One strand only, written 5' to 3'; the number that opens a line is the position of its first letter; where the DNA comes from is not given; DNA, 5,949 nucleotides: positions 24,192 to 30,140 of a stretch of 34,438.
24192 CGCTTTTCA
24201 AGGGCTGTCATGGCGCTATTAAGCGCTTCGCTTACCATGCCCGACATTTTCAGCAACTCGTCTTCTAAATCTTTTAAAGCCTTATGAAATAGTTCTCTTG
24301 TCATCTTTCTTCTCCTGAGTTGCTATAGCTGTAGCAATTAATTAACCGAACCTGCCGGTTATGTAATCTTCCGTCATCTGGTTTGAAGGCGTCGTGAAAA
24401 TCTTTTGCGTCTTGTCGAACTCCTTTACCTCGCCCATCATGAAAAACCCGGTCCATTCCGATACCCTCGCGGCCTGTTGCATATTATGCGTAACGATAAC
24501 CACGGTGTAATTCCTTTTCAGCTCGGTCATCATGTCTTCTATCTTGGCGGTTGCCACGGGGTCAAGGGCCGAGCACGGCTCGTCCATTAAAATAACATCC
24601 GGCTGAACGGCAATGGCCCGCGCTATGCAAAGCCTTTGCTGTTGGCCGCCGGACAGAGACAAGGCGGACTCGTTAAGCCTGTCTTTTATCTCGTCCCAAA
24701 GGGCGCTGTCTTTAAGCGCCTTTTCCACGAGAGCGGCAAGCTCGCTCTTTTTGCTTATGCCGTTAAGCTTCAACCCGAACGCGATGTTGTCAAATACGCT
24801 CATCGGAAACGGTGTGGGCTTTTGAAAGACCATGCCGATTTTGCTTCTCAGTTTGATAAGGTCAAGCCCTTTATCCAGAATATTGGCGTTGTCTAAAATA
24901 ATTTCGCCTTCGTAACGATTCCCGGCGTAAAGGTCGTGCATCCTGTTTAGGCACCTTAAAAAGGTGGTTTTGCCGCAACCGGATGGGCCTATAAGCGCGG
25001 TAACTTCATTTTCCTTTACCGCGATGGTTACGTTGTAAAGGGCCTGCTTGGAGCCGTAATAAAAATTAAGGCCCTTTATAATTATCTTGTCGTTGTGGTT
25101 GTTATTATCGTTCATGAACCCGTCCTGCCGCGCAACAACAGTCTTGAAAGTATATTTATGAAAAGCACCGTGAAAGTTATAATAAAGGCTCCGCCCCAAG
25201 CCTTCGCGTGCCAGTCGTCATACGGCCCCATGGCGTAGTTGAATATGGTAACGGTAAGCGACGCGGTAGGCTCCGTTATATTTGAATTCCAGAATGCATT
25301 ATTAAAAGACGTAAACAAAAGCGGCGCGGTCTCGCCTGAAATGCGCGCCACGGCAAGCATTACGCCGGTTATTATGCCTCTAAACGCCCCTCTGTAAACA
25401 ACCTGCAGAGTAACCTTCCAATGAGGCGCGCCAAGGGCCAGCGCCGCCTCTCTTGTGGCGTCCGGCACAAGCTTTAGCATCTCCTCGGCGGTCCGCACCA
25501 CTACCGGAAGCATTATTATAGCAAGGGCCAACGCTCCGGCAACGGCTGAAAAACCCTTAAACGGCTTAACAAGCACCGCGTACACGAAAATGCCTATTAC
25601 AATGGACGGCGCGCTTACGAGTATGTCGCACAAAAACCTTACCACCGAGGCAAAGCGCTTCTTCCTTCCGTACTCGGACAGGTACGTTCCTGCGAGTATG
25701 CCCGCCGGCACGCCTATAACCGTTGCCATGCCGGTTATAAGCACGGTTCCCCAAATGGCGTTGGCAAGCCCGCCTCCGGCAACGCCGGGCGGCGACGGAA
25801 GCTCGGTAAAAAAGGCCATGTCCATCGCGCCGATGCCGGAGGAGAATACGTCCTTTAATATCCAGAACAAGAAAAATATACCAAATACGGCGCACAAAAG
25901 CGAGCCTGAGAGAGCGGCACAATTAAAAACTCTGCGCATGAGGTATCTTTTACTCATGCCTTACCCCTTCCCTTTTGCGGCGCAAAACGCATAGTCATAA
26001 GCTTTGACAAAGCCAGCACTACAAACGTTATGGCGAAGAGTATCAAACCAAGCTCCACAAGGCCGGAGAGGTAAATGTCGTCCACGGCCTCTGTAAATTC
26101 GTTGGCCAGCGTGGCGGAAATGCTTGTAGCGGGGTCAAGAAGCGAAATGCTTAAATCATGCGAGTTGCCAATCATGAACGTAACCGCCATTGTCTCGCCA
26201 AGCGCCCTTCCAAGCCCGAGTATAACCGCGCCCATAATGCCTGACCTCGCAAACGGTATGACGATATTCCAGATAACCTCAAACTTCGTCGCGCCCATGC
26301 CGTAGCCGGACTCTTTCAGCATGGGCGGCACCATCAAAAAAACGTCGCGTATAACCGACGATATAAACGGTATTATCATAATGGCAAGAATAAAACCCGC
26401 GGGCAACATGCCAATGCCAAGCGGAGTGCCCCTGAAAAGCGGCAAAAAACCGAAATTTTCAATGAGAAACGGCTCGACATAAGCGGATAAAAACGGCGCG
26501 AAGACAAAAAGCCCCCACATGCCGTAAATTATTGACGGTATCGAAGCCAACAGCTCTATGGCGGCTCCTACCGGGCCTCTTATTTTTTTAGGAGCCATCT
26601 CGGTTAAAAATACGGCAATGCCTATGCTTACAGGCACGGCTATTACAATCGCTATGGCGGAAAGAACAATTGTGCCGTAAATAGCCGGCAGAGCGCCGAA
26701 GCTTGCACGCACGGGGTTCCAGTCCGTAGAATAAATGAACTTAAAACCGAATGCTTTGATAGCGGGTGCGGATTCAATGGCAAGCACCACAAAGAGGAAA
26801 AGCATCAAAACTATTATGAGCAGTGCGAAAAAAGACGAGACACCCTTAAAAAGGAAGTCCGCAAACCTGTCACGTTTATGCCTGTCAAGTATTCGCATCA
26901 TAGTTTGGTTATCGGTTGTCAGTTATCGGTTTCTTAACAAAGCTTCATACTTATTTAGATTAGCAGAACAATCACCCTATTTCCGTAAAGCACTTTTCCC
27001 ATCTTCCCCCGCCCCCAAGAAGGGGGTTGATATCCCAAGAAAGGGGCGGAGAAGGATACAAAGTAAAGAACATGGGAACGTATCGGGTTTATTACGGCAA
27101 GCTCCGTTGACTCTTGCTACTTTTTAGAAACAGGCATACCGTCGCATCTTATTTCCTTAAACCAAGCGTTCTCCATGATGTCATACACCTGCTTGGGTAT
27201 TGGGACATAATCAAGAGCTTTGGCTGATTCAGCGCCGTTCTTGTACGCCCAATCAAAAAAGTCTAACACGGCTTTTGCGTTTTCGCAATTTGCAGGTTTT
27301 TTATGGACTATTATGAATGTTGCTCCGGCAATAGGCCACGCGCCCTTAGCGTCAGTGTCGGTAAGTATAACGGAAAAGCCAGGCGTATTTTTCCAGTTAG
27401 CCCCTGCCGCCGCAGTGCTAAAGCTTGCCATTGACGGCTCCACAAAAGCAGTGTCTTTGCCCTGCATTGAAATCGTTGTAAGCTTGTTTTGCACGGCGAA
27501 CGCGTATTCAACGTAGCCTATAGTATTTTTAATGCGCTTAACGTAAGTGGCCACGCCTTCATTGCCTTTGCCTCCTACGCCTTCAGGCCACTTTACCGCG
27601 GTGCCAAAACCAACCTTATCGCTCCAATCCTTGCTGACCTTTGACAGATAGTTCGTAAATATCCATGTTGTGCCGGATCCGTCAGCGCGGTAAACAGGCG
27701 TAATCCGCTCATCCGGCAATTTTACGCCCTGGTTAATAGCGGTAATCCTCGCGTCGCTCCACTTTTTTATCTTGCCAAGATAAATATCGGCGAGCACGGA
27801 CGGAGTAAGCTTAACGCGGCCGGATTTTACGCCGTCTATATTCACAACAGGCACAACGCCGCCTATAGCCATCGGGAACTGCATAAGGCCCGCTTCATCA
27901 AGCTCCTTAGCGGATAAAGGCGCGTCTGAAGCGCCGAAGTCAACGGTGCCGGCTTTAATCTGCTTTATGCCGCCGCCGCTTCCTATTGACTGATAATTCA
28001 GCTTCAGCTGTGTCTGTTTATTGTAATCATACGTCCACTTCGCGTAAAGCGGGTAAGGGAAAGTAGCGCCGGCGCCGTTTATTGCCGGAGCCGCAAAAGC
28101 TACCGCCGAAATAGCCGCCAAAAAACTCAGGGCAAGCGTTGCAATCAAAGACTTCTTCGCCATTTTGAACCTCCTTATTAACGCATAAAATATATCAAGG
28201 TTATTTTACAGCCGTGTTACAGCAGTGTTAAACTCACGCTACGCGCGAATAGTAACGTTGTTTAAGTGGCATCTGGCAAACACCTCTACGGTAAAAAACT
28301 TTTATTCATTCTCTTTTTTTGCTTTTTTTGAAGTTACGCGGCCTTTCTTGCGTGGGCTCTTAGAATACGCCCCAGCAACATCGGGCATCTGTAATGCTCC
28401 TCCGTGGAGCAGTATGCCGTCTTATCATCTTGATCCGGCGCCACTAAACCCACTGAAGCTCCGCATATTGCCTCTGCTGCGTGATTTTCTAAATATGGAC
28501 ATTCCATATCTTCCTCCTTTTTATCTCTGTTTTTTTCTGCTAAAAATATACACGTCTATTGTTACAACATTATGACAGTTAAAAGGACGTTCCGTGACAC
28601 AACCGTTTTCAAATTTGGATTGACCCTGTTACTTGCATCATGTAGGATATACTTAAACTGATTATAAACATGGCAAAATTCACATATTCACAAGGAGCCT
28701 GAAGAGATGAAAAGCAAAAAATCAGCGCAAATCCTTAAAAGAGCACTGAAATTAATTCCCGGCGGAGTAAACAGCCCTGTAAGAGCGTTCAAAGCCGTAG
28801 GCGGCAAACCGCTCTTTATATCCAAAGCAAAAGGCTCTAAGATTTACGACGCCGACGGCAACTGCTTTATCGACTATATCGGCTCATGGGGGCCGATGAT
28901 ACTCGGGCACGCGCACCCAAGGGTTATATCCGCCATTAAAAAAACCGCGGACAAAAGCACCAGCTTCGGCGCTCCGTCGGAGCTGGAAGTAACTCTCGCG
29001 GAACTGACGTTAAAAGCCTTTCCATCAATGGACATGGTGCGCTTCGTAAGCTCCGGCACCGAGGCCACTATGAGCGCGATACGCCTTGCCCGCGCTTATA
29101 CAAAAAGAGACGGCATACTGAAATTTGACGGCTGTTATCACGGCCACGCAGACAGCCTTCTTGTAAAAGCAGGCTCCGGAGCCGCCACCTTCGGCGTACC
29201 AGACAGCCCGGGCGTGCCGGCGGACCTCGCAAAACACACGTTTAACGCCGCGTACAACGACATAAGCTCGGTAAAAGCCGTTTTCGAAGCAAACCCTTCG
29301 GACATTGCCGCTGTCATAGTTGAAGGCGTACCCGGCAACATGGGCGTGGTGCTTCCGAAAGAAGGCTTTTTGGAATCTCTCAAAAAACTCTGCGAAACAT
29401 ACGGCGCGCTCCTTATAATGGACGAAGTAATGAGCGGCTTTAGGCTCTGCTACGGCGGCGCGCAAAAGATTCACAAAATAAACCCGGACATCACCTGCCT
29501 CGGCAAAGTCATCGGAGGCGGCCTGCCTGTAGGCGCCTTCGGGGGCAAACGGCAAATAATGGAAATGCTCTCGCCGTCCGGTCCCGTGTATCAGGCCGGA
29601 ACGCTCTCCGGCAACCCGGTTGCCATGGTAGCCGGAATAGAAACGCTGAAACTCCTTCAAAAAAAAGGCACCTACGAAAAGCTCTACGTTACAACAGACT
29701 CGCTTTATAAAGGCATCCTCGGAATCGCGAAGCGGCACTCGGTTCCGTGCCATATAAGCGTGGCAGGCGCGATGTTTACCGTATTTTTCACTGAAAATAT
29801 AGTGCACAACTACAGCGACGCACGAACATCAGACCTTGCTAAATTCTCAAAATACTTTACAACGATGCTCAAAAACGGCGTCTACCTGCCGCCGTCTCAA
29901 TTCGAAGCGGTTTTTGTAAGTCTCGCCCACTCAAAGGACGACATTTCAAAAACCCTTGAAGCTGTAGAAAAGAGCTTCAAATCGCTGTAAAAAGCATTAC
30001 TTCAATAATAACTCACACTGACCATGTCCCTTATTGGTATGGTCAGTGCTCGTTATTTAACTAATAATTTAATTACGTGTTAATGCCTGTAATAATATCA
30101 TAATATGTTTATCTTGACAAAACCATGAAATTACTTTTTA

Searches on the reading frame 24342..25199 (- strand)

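Call 22: search_protein_families(library=pfam, proteins=[window:24342-25199:-], max_evalue=0.00001)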
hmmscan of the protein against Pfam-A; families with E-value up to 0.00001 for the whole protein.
window:24342-25199:- (285 aa): 3 families
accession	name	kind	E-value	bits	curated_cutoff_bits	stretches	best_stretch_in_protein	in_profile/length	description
PF00005.33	ABC_tran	-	5e-31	108.6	25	1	55-209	2-136/137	ABC transporter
PF13304.12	AAA_21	-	1.7e-14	55.1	27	1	148-240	203-300/304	AAA domain, putative AbiEii toxin, Type IV TA system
PF02463.25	SMC_N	-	1.2e-08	35.2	40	0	170-254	122-213/220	RecF/RecN/SMC N terminal domain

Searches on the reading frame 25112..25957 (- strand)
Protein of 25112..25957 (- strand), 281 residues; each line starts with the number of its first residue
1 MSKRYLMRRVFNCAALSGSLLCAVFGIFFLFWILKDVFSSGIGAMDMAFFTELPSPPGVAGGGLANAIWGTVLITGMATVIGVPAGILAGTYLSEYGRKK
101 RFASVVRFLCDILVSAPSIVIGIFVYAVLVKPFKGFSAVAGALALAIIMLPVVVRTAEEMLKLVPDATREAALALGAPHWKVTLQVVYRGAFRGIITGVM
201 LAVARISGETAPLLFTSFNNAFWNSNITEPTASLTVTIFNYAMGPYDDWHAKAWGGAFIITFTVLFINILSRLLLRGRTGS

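Call 22: search_protein_families(library=pfam, proteins=[window:25112-25957:-], max_evalue=0.00001)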
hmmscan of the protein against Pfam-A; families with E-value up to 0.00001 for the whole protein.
window:25112-25957:- (281 aa): 1 family
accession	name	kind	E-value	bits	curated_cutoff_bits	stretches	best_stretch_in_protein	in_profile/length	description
PF00528.27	BPD_transp_1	-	1.9e-20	73.8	26.4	1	82-275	1-175/184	Binding-protein-dependent transport system inner membrane component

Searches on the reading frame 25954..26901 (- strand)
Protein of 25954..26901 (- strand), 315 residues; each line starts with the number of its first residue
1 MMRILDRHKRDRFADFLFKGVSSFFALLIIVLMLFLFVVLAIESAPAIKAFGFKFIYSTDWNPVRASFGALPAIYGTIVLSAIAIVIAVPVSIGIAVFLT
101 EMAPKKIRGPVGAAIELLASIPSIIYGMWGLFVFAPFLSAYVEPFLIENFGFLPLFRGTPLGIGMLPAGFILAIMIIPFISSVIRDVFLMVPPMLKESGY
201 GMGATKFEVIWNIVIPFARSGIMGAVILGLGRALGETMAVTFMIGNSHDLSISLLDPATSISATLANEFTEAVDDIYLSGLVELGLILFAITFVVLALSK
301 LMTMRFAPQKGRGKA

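Call 22: search_protein_families(library=pfam, proteins=[window:25954-26901:-], max_evalue=0.00001)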
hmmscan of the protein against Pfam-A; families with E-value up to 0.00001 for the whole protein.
window:25954-26901:- (315 aa): 1 family
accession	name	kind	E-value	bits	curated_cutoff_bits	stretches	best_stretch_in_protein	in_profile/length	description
PF00528.27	BPD_transp_1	-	7.8e-11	42.5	26.4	1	93-301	2-177/184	Binding-protein-dependent transport system inner membrane component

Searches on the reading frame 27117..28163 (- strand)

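Call 22: search_protein_families(library=pfam, proteins=[window:27117-28163:-], max_evalue=0.00001)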
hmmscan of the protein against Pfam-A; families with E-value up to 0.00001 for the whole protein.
window:27117-28163:- (348 aa): 2 families
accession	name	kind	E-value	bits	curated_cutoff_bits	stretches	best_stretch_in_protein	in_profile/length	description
PF12849.12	PBP_like_2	-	1.5e-39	136.8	27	1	23-307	7-264/267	PBP superfamily domain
PF12727.12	PBP_like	-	1.5e-06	27.9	27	0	49-223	7-155/193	PBP superfamily domain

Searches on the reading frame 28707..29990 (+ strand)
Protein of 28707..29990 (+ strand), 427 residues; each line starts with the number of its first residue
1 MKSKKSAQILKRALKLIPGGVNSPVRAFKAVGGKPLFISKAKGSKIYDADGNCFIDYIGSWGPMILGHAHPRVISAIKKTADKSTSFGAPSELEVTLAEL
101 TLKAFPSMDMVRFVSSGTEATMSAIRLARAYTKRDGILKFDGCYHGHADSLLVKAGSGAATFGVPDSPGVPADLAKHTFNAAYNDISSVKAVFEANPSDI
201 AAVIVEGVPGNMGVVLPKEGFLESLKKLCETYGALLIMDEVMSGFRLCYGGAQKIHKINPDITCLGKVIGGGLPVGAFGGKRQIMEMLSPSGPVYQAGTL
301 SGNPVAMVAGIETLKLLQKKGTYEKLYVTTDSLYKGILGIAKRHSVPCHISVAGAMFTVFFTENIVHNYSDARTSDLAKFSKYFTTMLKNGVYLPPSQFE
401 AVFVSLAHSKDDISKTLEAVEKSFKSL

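Call 22: search_protein_families(library=pfam, proteins=[window:28707-29990:+], max_evalue=0.00001)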
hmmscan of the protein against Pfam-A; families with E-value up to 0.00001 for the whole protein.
window:28707-29990:+ (427 aa): 1 family
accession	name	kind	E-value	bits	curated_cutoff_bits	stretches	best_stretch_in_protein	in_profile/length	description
PF00202.27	Aminotran_3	-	4.4e-79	266.5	30.5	1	34-422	7-401/403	Aminotransferase class-III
